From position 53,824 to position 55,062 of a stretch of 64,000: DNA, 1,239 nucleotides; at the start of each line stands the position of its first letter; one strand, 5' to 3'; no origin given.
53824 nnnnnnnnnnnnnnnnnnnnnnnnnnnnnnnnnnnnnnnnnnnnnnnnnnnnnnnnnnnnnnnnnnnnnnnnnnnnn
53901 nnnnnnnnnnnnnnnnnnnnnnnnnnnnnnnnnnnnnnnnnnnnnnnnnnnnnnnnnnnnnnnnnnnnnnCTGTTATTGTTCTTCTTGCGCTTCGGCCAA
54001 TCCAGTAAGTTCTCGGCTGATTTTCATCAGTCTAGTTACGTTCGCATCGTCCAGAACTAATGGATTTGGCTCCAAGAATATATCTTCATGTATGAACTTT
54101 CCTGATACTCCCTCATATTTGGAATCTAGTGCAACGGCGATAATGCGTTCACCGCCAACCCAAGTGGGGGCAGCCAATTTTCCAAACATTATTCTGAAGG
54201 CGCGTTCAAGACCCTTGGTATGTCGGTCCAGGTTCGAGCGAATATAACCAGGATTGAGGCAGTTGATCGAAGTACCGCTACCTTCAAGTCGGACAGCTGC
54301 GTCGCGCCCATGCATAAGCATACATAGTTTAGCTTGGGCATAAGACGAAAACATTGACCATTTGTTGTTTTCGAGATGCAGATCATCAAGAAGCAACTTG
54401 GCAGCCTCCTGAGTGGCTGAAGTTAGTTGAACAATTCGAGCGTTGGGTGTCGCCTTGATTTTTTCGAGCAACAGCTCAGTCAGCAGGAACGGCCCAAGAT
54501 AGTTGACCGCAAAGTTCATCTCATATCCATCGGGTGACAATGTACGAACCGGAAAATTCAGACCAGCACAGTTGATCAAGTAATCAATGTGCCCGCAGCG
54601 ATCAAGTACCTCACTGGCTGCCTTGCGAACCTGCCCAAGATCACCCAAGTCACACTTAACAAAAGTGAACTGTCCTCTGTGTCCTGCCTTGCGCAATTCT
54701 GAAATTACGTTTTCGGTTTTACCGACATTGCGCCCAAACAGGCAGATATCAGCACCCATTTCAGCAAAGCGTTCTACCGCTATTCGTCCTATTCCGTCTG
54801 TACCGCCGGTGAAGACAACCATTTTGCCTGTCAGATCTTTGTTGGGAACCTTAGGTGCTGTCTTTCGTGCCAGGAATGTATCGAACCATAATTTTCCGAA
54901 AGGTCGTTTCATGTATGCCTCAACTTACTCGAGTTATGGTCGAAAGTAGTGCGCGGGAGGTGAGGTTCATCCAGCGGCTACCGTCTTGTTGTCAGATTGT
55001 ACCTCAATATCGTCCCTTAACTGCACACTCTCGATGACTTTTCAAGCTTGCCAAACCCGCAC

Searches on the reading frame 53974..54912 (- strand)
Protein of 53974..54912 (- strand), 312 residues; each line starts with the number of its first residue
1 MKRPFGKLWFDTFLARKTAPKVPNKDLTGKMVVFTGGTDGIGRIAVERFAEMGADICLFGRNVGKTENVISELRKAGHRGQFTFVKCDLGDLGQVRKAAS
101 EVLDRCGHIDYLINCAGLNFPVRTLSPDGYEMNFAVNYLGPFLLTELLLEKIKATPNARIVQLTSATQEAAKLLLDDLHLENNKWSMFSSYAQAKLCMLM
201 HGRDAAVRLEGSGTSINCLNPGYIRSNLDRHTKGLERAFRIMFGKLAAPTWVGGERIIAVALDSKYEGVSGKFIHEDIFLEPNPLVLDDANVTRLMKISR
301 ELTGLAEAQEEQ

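Call 15: search_protein_families(library=pfam, proteins=[window:53974-54912:-], max_evalue=0.001)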
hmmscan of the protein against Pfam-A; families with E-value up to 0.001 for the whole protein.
window:53974-54912:- (312 aa): 4 families
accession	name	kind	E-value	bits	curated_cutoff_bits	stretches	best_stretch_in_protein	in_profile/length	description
PF00106.31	adh_short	-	1.3e-30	106.8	26.6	1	30-230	1-188/195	short chain dehydrogenase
PF13561.12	adh_short_C2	-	8.3e-20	71.8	27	1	39-238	6-190/236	Enoyl-(Acyl carrier protein) reductase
PF08659.16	KR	-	1.4e-07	32.1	22.6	1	32-118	3-91/180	KR domain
PF01370.27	Epimerase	-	7.6e-06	26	20.9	1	33-200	2-151/240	NAD dependent epimerase/dehydratase family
